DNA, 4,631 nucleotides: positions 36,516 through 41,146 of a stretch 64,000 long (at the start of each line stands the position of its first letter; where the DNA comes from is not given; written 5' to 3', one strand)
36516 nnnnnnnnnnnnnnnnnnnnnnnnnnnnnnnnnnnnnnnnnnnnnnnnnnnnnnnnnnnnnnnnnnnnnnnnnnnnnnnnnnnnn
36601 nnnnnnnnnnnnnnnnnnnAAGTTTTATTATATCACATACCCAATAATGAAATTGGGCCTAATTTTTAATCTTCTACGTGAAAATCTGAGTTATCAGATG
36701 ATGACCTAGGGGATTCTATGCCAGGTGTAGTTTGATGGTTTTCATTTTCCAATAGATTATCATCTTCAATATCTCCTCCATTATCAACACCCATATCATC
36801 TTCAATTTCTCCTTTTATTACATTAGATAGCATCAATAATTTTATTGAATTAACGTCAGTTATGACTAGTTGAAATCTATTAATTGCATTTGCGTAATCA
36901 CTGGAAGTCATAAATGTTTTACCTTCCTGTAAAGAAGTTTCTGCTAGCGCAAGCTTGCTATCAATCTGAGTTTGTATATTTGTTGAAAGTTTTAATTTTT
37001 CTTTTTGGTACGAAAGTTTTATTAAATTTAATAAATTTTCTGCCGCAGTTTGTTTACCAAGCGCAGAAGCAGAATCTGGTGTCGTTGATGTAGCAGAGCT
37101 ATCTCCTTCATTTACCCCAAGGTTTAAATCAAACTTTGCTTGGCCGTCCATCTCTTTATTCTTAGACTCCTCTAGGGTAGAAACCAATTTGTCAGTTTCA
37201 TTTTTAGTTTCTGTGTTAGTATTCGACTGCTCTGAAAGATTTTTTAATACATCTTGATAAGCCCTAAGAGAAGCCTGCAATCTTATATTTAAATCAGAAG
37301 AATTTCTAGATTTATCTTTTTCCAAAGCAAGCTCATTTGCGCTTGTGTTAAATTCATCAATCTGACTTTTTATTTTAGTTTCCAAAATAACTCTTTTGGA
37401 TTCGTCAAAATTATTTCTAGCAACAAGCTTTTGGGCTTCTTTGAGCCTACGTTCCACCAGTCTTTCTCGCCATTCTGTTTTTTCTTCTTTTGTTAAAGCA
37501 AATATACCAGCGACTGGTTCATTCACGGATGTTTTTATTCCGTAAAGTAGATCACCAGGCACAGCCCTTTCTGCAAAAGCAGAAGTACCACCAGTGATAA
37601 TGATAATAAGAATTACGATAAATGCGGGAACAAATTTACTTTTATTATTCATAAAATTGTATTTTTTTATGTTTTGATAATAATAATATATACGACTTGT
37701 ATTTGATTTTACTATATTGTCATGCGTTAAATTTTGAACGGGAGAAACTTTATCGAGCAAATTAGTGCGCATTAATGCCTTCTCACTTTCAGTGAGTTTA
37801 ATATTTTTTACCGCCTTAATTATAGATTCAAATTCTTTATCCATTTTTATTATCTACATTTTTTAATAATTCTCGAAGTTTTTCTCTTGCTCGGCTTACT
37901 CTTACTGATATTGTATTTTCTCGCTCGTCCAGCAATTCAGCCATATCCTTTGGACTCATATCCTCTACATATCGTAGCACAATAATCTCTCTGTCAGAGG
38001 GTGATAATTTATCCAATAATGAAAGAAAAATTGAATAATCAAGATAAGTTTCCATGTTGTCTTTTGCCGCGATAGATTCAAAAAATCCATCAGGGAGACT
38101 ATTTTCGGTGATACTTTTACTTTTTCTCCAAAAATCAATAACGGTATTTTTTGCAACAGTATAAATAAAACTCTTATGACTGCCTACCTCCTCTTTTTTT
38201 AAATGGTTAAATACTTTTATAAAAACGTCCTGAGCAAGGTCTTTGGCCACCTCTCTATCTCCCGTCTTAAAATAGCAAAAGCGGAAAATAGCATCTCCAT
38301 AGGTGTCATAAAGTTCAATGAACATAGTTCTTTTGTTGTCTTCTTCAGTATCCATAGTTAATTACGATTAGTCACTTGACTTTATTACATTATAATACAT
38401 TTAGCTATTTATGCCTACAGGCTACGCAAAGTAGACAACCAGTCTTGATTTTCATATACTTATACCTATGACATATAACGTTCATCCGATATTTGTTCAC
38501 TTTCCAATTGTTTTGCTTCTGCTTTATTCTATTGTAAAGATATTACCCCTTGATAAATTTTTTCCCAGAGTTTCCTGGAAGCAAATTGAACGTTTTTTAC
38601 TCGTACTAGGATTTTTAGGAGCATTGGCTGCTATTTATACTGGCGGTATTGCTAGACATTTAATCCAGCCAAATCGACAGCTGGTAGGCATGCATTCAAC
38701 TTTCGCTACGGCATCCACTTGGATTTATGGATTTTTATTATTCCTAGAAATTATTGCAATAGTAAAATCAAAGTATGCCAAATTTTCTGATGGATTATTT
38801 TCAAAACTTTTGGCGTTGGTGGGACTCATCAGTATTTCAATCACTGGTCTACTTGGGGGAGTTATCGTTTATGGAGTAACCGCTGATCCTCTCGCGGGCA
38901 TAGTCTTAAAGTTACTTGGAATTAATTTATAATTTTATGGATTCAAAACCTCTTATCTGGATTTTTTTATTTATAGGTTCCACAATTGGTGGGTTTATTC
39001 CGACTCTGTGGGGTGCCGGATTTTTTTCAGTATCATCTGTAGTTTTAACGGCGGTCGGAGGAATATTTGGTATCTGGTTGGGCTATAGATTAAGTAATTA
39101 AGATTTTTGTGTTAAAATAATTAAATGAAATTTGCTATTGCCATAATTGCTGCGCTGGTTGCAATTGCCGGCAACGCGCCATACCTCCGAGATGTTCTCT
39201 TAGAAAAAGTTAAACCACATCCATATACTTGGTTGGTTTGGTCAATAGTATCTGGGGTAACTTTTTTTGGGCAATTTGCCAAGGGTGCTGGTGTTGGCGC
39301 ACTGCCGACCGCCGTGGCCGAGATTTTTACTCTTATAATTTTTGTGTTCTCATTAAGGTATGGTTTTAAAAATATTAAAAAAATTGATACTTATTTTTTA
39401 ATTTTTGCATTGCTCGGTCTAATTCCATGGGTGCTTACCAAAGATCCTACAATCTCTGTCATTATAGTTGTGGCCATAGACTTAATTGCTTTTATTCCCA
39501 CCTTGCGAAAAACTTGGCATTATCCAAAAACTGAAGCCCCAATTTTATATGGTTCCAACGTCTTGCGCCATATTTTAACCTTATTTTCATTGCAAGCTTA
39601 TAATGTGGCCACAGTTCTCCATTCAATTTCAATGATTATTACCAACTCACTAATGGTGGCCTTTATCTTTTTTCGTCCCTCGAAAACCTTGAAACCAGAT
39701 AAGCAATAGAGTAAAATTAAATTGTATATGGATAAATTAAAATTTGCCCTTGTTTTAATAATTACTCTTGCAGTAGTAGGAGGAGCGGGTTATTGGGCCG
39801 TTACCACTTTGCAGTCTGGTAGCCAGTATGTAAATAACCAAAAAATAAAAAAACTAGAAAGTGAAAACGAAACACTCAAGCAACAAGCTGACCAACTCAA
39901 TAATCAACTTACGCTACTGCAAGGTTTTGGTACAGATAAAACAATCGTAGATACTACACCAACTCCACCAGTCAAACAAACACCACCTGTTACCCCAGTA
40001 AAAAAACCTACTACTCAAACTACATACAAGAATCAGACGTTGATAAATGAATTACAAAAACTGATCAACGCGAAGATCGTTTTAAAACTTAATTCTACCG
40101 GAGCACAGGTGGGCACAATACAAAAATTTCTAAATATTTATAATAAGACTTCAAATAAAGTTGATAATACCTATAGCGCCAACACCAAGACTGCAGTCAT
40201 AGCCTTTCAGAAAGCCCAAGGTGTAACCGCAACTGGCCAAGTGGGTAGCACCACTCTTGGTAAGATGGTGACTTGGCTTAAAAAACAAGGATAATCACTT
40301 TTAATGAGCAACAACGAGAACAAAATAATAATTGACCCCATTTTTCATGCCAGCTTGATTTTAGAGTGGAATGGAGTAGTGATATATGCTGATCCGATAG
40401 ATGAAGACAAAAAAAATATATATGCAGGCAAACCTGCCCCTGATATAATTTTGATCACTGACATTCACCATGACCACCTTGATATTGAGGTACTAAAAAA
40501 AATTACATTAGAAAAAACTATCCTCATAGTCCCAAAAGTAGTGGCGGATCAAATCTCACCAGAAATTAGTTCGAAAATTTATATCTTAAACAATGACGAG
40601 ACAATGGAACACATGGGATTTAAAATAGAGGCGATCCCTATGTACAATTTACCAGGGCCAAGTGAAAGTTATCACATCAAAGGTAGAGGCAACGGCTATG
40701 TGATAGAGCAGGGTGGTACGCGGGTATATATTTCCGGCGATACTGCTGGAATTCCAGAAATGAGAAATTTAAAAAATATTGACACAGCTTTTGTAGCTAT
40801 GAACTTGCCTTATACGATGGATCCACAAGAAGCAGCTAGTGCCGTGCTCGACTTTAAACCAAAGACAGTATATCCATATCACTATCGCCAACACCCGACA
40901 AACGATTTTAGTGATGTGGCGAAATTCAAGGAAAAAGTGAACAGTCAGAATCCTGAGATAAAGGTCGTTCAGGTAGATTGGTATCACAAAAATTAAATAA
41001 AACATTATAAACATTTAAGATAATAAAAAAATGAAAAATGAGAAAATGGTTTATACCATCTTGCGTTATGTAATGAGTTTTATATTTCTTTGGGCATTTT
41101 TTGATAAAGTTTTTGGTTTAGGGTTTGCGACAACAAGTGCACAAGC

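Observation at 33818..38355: ECF-sigma-controlled flavin module: exported FMN-binding protein + ApbE flavin transferase + membrane FNR-like reductase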

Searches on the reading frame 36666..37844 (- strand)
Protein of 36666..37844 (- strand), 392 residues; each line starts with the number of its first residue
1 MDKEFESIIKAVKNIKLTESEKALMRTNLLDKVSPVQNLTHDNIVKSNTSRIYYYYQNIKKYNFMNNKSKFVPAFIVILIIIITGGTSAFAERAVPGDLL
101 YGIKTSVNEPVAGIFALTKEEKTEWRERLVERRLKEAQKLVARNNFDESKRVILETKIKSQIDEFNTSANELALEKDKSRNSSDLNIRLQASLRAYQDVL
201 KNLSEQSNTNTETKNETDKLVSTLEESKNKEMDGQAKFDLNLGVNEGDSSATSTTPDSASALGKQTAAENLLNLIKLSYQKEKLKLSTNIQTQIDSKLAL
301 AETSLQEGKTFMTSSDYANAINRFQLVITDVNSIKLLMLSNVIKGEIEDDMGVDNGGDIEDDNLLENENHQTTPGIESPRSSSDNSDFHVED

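Call 7: search_protein_families(library=pfam, proteins=[window:36666-37844:-], max_evalue=0.01)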
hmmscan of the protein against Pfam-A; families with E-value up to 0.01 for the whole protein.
window:36666-37844:- (392 aa): 1 family
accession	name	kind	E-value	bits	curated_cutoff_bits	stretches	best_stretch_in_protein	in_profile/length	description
PF18915.5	DUF5667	-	5.8e-09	36.7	27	1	94-206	2-95/99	Domain of unknown function (DUF5667)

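Call 65: find_homologous_proteins(query=window:36666-37844:-, max_evalue=0.001)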
Query window:36666-37844:- (392 aa): 74 proteins with E <= 0.001 among 6683 candidates.
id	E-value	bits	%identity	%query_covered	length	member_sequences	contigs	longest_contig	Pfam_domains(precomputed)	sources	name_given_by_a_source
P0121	6.1e-242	820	100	100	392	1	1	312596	PF18915.6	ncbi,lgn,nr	ncbi:MAG: hypothetical protein KGL67_01580 [Patescibacteria group bacterium]|nr:hypothetical protein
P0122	6.3e-136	472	64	88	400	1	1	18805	PF18915.6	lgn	-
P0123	5.9e-130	452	60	97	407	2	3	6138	PF18915.6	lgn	-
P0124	1.3e-129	451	63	92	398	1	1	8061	PF18915.6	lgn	-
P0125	3.2e-129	450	63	88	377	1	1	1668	PF18915.6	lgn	-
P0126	3.5e-126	440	58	88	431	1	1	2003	PF18915.6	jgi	jgi:hypothetical protein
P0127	7.4e-124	432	57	100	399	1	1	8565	PF18915.6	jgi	jgi:hypothetical protein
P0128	4.7e-122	426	58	94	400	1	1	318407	PF18915.6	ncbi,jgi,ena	ncbi:MAG: DUF5667 domain-containing protein [Candidatus Paceibacterota bacterium]|jgi:hypothetical p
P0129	2.1e-120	421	59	89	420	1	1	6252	PF18915.6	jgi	jgi:hypothetical protein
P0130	4.3e-119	416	58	94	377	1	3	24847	PF18915.6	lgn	-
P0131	1.4e-118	414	55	93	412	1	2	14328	-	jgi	-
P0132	1.6e-118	414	56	93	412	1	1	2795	-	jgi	-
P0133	1.9e-118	414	56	93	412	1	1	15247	-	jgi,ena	-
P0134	1.9e-118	414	55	93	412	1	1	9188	-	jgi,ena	-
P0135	1.9e-118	414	56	93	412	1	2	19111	-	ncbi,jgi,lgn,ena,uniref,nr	ncbi:hypothetical protein COX94_01895 [Candidatus Nomurabacteria bacterium CG_4_10_14_0_2_um_filter_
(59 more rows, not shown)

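Call 67: find_encoding_contigs(protein=P0121, flank=5000, max_places=4)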
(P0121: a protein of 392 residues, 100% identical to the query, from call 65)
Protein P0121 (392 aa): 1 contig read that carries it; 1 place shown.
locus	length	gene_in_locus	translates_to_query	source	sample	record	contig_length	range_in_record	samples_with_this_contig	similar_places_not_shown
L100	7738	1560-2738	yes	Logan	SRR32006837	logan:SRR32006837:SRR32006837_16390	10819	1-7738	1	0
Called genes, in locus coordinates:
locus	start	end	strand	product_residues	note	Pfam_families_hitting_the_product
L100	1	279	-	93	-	?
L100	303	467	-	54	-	-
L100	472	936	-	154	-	PF09990:DUF2231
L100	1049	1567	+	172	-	PF04542:Sigma70_r2, PF08281:Sigma70_r4_2, PF04545:Sigma70_r4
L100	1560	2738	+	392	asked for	PF18915:DUF5667 (weak)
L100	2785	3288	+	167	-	PF04205:FMN_bind (weak)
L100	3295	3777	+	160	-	PF02424:ApbE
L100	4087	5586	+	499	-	PF03116:NQR2_RnfD_RnfE, PF00175:NAD_binding_1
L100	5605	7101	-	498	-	PF13347:MFS_2 (weak), PF07690:MFS_1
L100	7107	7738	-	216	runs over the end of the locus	PF25919:BSH_CusB (faint), PF25990:Beta-barrel_YknX (weak)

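Call 69: find_encoding_contigs(protein=P0195, flank=3000, max_places=6)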
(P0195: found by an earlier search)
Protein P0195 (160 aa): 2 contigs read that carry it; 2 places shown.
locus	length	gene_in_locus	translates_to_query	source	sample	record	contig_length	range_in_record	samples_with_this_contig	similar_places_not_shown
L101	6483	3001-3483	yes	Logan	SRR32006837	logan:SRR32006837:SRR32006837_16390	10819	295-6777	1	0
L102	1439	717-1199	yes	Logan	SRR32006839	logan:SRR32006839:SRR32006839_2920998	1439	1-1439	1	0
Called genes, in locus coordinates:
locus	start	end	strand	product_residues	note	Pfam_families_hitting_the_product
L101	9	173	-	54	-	-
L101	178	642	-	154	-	PF09990:DUF2231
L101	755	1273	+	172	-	PF04542:Sigma70_r2, PF08281:Sigma70_r4_2, PF04545:Sigma70_r4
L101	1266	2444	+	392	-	PF18915:DUF5667 (weak)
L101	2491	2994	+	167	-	PF04205:FMN_bind (weak)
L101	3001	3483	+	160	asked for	PF02424:ApbE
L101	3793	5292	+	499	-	PF03116:NQR2_RnfD_RnfE, PF00175:NAD_binding_1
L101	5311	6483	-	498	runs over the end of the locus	PF13347:MFS_2 (weak), PF07690:MFS_1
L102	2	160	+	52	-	?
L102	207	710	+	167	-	PF04205:FMN_bind (weak)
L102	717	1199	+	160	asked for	PF02424:ApbE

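Call 79: search_protein_families(library=ncbifam, proteins=[window:36666-37844:-], max_evalue=0.01)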
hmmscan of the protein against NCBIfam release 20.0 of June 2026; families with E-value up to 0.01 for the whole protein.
window:36666-37844:- (392 aa): 0 families

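Call 80: predict_structure(alignment_id=A3)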
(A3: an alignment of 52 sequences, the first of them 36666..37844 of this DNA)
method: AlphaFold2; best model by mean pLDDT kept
length: 392 residues; sequences in the alignment: 52
mean_pLDDT: 78.2   pTM: 0.66
mean pLDDT of the five models: 78.2, 76.6, 76.6, 74.8, 70.9
residues with pLDDT >= 90: 198; 70-90: 78; 50-70: 46; < 50: 70
segments of 3 or more residues with pLDDT < 50: 34-52, 63-67, 248-253, 354-392
pLDDT, mean of each block of 10 residues (from residue 1): 69 77 74 41 34 51 50 61 64 89 89 88 95 96 96 97 95 88 94 96 94 98 93 84 64 68 95 96 92 97 98 96 96 95 90 48 32 36 40 35
secondary structure, 60 per line:
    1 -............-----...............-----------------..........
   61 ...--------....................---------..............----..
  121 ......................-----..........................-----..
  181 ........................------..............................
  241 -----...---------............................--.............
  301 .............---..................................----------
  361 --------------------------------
elements in order: H2-13 H19-33 H51-63 H72-91 H101-114 H119-142 H148-173 H179-204 H211-240 H258-285 H288-313 H317-350

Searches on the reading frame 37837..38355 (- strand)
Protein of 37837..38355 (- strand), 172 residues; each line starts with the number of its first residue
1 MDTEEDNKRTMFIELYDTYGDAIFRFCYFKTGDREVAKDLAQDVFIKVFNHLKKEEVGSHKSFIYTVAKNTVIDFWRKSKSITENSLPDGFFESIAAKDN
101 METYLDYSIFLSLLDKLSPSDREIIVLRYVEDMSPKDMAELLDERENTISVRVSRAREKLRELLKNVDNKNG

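Call 7: search_protein_families(library=pfam, proteins=[window:37837-38355:-], max_evalue=0.01)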
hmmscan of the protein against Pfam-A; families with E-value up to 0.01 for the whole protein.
window:37837-38355:- (172 aa): 6 families
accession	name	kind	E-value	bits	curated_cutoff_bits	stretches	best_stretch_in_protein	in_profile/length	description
PF08281.18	Sigma70_r4_2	-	4.6e-14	52.2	25.7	1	110-160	4-54/54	Sigma-70, region 4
PF04542.20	Sigma70_r2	-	7.5e-14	51.7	24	1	15-80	1-69/71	Sigma-70 region 2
PF04545.22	Sigma70_r4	-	1e-09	38.2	24.1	1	113-162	1-50/50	Sigma-70, region 4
PF06530.18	Phage_antitermQ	-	0.0026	18.1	26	1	112-168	58-114/118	Phage antitermination protein Q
PF22233.2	PhyR_sigma-like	-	0.0041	17.3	27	1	114-158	1-45/50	Response regulator PhyR, sigma-like domain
PF13936.12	HTH_38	-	0.0064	16.7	27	0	116-150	4-38/44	Helix-turn-helix domain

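Call 79: search_protein_families(library=ncbifam, proteins=[window:37837-38355:-], max_evalue=0.01)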
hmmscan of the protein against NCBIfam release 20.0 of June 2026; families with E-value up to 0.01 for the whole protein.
window:37837-38355:- (172 aa): 98 families (the best 25 are shown)
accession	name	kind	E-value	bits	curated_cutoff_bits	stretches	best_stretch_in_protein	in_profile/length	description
TIGR02950.1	SigM_subfam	subfamily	8.4e-27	94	147.95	1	14-164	4-158/159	RNA polymerase sigma factor, SigM family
NF058625.1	sigma_PG0214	equivalog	5.1e-26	91.4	130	1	11-170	5-167/170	GFO_1088 family ECF-type sigma factor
TIGR02952.1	Sig70_famx2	equivalog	1.3e-25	90.2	206.45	1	5-164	6-170/170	ECF subfamily RNA polymerase sigma factor, BldN family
TIGR02937.1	sigma70-ECF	superfamily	1.4e-25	89.8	42.9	1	13-164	4-165/165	sigma-70 family RNA polymerase sigma factor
NF007226.0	PRK09644.1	equivalog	5.4e-25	88.4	199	1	14-170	5-163/166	RNA polymerase sigma factor SigM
NF006930.0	PRK09415.1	subfamily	2.8e-23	82.7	198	1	4-166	10-177/179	RNA polymerase factor sigma C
TIGR02983.1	SigE-fam_strep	subfamily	1.4e-22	80.3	141.55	1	8-166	4-160/162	SigE family RNA polymerase sigma factor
TIGR02985.1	Sig70_bacteroi1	subfamily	1.7e-22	80.4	126.4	1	12-164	3-162/162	RNA polymerase sigma-70 factor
NF007215.0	PRK09637.1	equivalog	6.6e-22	78.4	212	1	14-166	5-156/181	RNA polymerase sigma factor SigZ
NF007229.0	PRK09647.1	equivalog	5.3e-21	75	265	1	12-169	46-207/220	RNA polymerase sigma factor SigE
TIGR02959.1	SigZ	equivalog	2e-20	73.3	168.65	1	17-166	2-150/170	RNA polymerase sigma factor SigZ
NF007220.0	PRK09639.1-5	equivalog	3.5e-20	72.5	260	1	10-171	3-171/181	RNA polymerase sigma factor SigX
NF007223.0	PRK09641.1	equivalog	1.4e-19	70.7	209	1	8-166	16-186/187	RNA polymerase sigma factor SigW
NF053879.1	RNAPolSigSigVBac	equivalog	2.4e-19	69.6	190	1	10-166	4-157/160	RNA polymerase sigma factor SigV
NF007227.0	PRK09645.1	subfamily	4.1e-19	69.1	202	1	3-166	6-172/177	sigma-70 family RNA polymerase sigma factor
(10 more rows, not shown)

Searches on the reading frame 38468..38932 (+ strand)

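Call 7: search_protein_families(library=pfam, proteins=[window:38468-38932:+], max_evalue=0.01)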
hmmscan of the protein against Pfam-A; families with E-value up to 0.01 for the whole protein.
window:38468-38932:+ (154 aa): 2 families
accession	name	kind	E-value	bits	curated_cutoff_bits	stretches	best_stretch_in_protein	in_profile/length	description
PF09990.14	DUF2231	-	1.8e-09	38.2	26.4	1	4-136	3-132/139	Predicted membrane protein (DUF2231)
PF06570.16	DUF1129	-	0.002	18.2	29.1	1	81-136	78-130/207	Protein of unknown function (DUF1129)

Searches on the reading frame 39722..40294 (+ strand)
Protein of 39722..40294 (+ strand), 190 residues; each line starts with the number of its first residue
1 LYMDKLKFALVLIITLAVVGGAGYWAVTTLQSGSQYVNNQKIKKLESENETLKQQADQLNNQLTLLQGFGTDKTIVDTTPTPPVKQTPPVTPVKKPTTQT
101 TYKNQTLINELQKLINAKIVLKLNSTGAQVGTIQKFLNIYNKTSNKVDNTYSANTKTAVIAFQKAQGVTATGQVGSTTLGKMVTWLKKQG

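Call 46: search_protein_families(library=pfam, proteins=[window:39722-40294:+], max_evalue=0.001)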
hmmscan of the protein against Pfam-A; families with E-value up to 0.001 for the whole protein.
window:39722-40294:+ (190 aa): 1 family
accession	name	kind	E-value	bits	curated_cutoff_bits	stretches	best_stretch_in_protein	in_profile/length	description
PF01471.23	PG_binding_1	-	8.9e-13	48.7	23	1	126-182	1-57/57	Putative peptidoglycan binding domain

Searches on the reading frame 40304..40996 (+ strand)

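Call 46: search_protein_families(library=pfam, proteins=[window:40304-40996:+], max_evalue=0.001)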
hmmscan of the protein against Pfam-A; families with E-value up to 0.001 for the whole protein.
window:40304-40996:+ (230 aa): 3 families
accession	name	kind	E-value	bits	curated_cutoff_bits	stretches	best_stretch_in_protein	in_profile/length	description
PF13483.12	Lactamase_B_3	-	1.2e-21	77.8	24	1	15-193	7-160/160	Beta-lactamase superfamily domain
PF12706.13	Lactamase_B_2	-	1.6e-16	60.9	27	1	39-194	24-200/200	Beta-lactamase superfamily domain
PF00753.33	Lactamase_B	-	3e-05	24.5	22.7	0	131-193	134-196/196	Metallo-beta-lactamase superfamily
